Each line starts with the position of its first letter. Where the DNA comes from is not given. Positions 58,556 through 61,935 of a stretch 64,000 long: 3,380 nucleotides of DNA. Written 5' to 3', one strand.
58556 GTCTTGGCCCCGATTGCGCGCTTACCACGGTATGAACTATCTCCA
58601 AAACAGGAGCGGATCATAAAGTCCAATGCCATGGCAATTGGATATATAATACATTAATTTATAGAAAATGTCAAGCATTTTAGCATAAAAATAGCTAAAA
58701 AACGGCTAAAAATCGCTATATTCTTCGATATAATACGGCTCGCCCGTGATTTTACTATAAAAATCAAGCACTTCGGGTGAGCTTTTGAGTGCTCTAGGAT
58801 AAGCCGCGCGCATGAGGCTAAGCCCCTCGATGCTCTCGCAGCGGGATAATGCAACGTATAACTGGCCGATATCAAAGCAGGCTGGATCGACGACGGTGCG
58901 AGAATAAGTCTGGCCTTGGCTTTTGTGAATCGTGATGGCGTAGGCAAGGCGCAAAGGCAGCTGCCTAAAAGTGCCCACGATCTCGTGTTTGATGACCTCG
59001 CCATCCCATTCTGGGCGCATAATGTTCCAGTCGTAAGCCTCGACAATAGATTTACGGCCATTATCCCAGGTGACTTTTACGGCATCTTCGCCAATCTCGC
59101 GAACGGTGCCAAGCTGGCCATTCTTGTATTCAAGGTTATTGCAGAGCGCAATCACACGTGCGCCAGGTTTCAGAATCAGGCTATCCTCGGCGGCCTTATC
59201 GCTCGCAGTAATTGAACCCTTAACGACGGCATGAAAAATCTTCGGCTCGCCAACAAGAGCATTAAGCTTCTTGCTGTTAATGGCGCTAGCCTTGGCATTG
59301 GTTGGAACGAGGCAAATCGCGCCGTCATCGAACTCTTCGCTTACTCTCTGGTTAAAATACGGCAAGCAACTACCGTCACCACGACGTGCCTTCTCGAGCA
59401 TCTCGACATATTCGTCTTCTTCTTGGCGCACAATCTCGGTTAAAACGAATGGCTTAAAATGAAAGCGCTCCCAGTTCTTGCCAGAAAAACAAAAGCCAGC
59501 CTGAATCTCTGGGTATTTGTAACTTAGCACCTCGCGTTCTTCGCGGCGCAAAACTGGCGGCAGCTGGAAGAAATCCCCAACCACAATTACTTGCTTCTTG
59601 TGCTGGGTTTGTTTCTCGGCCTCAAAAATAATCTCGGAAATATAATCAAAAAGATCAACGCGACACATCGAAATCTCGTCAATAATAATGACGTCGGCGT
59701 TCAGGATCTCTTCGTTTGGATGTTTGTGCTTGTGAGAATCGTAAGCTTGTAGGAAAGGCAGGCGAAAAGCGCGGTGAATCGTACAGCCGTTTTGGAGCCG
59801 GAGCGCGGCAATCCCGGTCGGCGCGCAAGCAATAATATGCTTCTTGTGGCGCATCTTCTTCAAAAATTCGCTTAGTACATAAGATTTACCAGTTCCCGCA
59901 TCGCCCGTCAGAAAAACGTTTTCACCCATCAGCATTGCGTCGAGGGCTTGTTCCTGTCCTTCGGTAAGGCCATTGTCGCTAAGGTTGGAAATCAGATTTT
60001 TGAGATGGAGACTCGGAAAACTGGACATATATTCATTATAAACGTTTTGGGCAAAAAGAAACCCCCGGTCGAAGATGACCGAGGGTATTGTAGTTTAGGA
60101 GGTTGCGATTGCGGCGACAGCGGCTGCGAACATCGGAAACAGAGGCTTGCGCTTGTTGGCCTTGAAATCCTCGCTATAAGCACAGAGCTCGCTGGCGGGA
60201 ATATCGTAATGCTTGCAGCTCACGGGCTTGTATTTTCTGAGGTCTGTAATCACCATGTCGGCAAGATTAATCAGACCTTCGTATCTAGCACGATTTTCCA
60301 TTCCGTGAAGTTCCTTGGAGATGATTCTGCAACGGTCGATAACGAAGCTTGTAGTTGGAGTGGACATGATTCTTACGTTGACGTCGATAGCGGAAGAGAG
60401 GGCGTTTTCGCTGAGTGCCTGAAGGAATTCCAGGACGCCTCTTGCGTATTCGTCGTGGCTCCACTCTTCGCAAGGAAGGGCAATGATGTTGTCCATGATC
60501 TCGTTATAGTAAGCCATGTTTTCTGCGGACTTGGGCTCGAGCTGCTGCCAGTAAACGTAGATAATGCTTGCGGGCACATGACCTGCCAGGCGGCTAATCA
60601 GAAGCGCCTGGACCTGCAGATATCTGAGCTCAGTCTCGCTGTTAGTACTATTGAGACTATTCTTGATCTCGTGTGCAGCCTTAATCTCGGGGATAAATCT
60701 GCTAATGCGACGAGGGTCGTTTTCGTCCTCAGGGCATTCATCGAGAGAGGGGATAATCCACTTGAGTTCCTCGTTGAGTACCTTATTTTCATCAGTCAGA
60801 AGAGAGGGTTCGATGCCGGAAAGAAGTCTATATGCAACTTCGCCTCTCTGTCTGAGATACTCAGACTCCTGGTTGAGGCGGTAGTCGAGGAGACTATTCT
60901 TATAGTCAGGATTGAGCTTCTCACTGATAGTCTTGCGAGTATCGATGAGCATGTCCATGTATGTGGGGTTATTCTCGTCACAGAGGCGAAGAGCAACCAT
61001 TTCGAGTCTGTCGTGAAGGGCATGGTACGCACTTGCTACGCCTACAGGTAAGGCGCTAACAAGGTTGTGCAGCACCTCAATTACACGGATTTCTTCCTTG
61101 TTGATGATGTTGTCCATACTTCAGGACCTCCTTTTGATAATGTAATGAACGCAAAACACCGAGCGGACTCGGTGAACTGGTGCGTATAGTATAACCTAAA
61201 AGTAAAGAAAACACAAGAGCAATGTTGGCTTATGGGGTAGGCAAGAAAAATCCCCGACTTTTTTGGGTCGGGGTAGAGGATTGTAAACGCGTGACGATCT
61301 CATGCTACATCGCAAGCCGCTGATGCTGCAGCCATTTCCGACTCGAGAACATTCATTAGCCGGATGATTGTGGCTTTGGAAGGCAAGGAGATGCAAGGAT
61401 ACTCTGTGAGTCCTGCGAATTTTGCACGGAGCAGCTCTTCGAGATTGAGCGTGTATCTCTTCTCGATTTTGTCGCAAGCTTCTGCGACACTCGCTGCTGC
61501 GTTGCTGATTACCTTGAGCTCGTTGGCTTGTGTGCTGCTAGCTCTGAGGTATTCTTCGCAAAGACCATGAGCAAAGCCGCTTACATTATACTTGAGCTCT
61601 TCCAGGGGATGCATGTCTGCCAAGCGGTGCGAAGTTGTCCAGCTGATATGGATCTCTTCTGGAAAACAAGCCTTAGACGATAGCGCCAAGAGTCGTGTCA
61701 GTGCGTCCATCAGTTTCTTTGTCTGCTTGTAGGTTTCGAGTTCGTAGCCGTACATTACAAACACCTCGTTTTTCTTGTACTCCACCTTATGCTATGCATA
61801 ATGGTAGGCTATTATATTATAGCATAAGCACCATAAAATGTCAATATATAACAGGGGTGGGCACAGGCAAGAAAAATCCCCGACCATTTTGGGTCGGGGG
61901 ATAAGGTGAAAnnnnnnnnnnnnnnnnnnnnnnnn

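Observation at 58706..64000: Accessory block: Pif1/RecD-like helicase followed by orphan genes and a tandem array of acidic paralogues, all monocistronic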

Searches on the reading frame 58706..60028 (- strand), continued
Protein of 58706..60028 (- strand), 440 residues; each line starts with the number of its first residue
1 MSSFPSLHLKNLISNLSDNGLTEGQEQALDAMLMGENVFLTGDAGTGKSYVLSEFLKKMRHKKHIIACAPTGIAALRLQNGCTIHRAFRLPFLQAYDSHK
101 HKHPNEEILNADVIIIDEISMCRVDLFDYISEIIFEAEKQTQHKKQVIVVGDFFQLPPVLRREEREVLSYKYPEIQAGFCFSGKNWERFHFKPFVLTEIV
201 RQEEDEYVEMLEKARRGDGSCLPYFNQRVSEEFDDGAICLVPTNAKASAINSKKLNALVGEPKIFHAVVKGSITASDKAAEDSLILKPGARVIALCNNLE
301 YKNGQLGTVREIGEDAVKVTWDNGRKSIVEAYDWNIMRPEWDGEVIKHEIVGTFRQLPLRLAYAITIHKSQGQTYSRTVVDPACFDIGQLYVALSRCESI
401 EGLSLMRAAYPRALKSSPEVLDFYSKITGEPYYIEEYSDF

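Call 87: find_encoding_contigs(protein=P0115, flank=9000, max_places=2)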
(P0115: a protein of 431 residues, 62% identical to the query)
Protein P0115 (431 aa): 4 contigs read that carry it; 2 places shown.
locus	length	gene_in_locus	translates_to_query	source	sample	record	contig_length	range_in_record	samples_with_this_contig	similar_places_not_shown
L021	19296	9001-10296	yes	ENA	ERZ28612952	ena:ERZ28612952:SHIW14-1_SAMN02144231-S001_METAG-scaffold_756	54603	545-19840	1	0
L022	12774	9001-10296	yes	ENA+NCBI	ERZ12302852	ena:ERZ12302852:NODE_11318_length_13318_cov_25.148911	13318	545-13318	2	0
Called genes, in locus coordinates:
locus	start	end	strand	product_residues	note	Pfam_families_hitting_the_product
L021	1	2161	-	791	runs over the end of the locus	PF17900:Peptidase_M1_N, PF01433:Peptidase_M1, PF11838:ERAP1_C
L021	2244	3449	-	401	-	PF00871:Acetate_kinase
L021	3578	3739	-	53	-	-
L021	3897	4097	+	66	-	-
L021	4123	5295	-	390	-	PF03894:XFP, PF09363:XFP_C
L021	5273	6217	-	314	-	PF09364:XFP_N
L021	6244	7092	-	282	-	PF06342:DUF1057 (weak), PF12146:Hydrolase_4, PF00561:Abhydrolase_1, PF12697:Abhydrolase_6, PF06821:Ser_hydrolase (weak)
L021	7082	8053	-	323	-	PF01368:DHH, PF02272:DHHA1 (weak)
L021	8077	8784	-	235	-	-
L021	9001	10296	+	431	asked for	PF00270:DEAD (faint), PF05970:PIF1, PF13191:AAA_16 (faint), PF13245:AAA_19, PF13604:AAA_30, PF07728:AAA_5 (faint), PF13538:UvrD_C_2 (faint)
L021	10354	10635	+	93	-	-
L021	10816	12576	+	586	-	PF00664:ABC_membrane, PF00005:ABC_tran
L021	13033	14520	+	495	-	PF00664:ABC_membrane, PF00005:ABC_tran, PF02463:SMC_N (weak)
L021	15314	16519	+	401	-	PF08323:Glyco_transf_5, PF13439:Glyco_transf_4, PF13579:Glyco_trans_4_4, PF20706:GT4-conflict, PF00534:Glycos_transf_1, PF13692:Glyco_trans_1_4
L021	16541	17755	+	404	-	PF03065:Glyco_hydro_57, PF01522:Polysacc_deac_1 (weak)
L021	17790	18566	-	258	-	PF01515:PTA_PTB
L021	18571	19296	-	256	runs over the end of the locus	-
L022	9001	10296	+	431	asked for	PF00270:DEAD (faint), PF05970:PIF1, PF13191:AAA_16 (faint), PF13245:AAA_19, PF13604:AAA_30, PF07728:AAA_5 (faint), PF13538:UvrD_C_2 (faint)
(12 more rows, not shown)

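Call 90: search_protein_families(library=pfam, proteins=[L018:894-1451:-, L018:1650-2690:+, L019:99-1082:+, L021:8077-8784:-], max_evalue=1)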
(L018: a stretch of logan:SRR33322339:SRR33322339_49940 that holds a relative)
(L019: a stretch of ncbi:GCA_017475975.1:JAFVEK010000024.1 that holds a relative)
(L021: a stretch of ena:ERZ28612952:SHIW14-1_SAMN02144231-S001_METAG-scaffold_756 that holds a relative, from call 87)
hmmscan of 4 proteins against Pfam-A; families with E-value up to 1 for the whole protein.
L018:894-1451:- (185 aa): 1 family
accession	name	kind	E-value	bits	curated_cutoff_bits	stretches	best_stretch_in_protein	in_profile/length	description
PF15644.12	Gln_amidase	-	0.0014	20.1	24.1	1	33-128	1-113/114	Papain fold toxin 1, glutamine deamidase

L018:1650-2690:+ (346 aa): 1 family
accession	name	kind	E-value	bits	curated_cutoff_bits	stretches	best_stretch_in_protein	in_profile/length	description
PF09210.16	BE_C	-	0.0066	17.3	25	1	236-296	27-87/101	1,4-alpha-glucan branching enzyme, C-terminal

L019:99-1082:+ (327 aa): 1 family
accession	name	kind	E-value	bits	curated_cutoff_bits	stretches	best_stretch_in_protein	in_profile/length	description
PF10824.14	T7SS_ESX_EspC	-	0.0046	17.8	23.5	1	38-71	57-90/100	Excreted virulence factor EspC, type VII ESX diderm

L021:8077-8784:- (235 aa): 0 families

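Call 107: find_encoding_contigs(protein=P0112, flank=9000, max_places=2)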
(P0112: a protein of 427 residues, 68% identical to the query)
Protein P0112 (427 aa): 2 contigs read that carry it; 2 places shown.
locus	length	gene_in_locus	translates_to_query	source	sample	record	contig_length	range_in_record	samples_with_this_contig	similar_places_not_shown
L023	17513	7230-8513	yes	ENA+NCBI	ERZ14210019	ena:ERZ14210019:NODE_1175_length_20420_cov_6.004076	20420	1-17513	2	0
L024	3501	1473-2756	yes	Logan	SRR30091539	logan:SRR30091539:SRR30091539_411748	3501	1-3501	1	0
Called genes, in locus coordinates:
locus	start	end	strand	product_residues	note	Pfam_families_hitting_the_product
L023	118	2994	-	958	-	PF04851:ResIII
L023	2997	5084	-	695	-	PF01555:N6_N4_Mtase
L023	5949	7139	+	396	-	-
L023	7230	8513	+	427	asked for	PF05970:PIF1, PF13245:AAA_19, PF13604:AAA_30, PF07728:AAA_5 (weak)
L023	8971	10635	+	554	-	PF00664:ABC_membrane, PF02463:SMC_N (faint), PF00005:ABC_tran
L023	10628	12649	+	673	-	PF00664:ABC_membrane, PF02463:SMC_N (faint), PF13401:AAA_22 (faint), PF00005:ABC_tran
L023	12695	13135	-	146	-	-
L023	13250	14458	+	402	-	PF08323:Glyco_transf_5, PF13439:Glyco_transf_4, PF13579:Glyco_trans_4_4, PF20706:GT4-conflict, PF00534:Glycos_transf_1, PF13692:Glyco_trans_1_4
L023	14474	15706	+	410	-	PF03065:Glyco_hydro_57, PF01522:Polysacc_deac_1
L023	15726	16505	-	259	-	PF01515:PTA_PTB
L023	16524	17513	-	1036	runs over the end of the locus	PF09479:Flg_new (faint), PF18998:Flg_new_2 (faint)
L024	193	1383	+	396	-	-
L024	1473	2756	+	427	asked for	PF05970:PIF1, PF13245:AAA_19, PF13604:AAA_30, PF07728:AAA_5 (weak)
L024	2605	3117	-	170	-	-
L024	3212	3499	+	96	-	?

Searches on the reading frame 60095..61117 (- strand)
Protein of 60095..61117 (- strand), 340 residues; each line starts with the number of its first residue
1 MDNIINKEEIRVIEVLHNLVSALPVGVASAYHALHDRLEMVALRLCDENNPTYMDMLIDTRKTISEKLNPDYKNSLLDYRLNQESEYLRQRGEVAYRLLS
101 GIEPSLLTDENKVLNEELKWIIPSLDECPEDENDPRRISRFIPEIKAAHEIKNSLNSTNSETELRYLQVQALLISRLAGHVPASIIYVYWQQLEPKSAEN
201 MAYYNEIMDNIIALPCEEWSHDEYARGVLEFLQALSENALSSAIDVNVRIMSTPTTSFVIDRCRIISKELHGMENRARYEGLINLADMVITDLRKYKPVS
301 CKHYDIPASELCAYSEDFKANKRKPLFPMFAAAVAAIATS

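Call 5: search_protein_families(library=pfam, proteins=[window:60095-61117:-], max_evalue=1)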
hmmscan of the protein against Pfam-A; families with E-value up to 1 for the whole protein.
window:60095-61117:- (340 aa): 0 families

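Call 6: search_protein_families(library=phrogs, proteins=[window:60095-61117:-], max_evalue=1)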
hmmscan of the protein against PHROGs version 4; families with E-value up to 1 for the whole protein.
window:60095-61117:- (340 aa): 1 family
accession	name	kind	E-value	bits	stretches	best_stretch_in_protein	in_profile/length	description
phrog_7366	-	unknown function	0.00035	22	1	40-94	30-84/106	-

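Call 7: search_protein_families(library=padloc, proteins=[window:60095-61117:-], max_evalue=1)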
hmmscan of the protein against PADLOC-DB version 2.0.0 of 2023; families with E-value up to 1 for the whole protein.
window:60095-61117:- (340 aa): 0 families

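Call 24: search_protein_families(library=ncbifam, proteins=[window:60095-61117:-], max_evalue=0.01)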
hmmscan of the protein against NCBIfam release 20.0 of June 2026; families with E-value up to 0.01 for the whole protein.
window:60095-61117:- (340 aa): 0 families

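Call 44: find_homologous_proteins(query=window:60095-61117:-, max_evalue=0.001)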
Query window:60095-61117:- (340 aa): 4 proteins with E <= 0.001 among 7097 candidates.
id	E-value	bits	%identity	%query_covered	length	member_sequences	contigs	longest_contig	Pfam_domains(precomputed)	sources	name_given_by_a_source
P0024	2.5e-210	715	94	100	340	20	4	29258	-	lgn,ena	-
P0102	2.7e-207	705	94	99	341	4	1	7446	-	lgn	-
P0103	2.7e-106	374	55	94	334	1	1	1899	-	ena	-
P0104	1.5e-45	174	33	90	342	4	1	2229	-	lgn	-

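Call 58: predict_structure(alignment_id=A5)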
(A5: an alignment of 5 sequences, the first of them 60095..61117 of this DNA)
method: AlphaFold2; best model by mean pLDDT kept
length: 340 residues; sequences in the alignment: 5
mean_pLDDT: 53.2   pTM: 0.41
mean pLDDT of the five models: 53.2, 52.5, 49.8, 49.3, 49.0
residues with pLDDT >= 90: 0; 70-90: 44; 50-70: 166; < 50: 130
segments of 3 or more residues with pLDDT < 50: 1-10, 23-38, 69-85, 104-107, 215-252, 298-340
pLDDT, mean of each block of 10 residues (from residue 1): 39 53 45 47 55 65 54 46 51 64 51 64 54 60 71 69 80 67 63 78 71 47 36 32 29 54 61 58 60 53 37 35 31 30
secondary structure, 60 per line:
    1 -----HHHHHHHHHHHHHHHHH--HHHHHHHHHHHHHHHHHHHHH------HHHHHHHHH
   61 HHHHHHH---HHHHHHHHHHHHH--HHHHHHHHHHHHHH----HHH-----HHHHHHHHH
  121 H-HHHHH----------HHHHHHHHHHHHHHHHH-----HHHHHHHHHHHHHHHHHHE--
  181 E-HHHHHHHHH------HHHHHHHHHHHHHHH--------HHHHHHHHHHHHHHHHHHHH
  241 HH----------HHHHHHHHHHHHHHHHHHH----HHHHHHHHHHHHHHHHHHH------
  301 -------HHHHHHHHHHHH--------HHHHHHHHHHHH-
elements in order: H6-22 H25-45 H52-67 H71-83 H86-99 H112-121 H123-127 H138-154 H160-177 H183-191 H198-212 H221-242 H253-271 H276-294 H308-319 H328-339

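Call 61: search_solved_structures(query=A5, max_evalue=10)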
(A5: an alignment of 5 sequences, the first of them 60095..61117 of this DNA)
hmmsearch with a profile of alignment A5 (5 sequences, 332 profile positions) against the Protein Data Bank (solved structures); distinct sequences matched with E-value up to 10: 1.
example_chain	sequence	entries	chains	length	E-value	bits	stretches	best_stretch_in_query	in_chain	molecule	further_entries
8t5e_A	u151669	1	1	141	0.43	12.9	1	216-262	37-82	Bim_fulldiff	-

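Call 81: find_related_loci(query=A8, collection=metagenome_contigs, flank=8000)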
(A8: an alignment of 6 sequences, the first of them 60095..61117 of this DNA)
Query A8 (340 aa) in metagenome_contigs; peptide patterns used: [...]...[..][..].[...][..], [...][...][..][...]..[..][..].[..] (x = any residue, [..] = any of these).
283 stretches matched a pattern; 1 encode a relative of the query (tblastn E <= 1e-3); 1 distinct loci.
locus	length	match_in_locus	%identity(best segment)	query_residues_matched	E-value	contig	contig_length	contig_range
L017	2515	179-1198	100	1-340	0e+0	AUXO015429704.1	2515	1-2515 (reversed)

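Call 82: find_related_loci(query=A8, collection=viral_contigs, flank=8000)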
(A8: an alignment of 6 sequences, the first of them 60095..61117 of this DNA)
Query A8 (340 aa) in viral_contigs; peptide patterns used: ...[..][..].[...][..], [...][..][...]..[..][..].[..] (x = any residue, [..] = any of these).
41 stretches matched a pattern, but none encodes a relative of the query by tblastn (E <= 1e-3).

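Call 103: search_protein_families(library=pfam, alignment_id=A8, max_evalue=5)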
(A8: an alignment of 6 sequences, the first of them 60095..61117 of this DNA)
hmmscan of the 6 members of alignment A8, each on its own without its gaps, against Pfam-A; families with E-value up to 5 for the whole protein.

A. member 1, window:60095-61117:- (340 aa): 0 families

B. families by the number of members that match (of 6 scanned): 6 families
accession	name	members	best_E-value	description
PF16994.11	Glyco_trans_4_5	1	0.12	Glycosyl-transferase family 4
PF09765.14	FANCL_d1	1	0.15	FANCL UBC-like domain 1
PF06337.17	DUSP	1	0.18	DUSP domain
PF04587.20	ADP_PFK_GK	1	0.21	ADP-specific Phosphofructokinase/Glucokinase conserved region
PF09210.16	BE_C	1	0.21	1,4-alpha-glucan branching enzyme, C-terminal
PF23195.1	UBQLN1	1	1.3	Ubiquilin-1-like domain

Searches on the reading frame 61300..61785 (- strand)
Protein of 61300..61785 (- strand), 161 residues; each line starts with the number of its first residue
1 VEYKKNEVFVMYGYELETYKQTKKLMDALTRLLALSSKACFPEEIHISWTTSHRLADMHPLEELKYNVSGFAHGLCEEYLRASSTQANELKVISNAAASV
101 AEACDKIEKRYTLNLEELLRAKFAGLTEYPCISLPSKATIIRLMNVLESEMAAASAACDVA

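Call 5: search_protein_families(library=pfam, proteins=[window:61300-61785:-], max_evalue=1)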
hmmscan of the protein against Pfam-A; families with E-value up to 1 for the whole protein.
window:61300-61785:- (161 aa): 1 family
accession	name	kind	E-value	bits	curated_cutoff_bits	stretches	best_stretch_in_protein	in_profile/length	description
PF22281.1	DUF6959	-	0.21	12.3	27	0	86-126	31-71/88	Family of unknown function (DUF6959)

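Call 6: search_protein_families(library=phrogs, proteins=[window:61300-61785:-], max_evalue=1)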
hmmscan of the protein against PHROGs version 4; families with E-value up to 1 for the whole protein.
window:61300-61785:- (161 aa): 1 family
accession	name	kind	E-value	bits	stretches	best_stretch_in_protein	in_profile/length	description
phrog_8386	-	unknown function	0.0037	17.4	1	28-100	248-320/366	-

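Call 7: search_protein_families(library=padloc, proteins=[window:61300-61785:-], max_evalue=1)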
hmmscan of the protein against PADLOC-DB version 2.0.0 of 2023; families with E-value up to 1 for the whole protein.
window:61300-61785:- (161 aa): 1 family
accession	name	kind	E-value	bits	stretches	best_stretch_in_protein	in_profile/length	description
PDLC01398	Cas10_Id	-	0.029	10.7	1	65-117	711-760/810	CAS-I-D; effector_LS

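Call 24: search_protein_families(library=ncbifam, proteins=[window:61300-61755:-], max_evalue=0.01)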
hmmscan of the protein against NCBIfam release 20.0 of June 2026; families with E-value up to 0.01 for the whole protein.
window:61300-61755:- (151 aa): 0 families
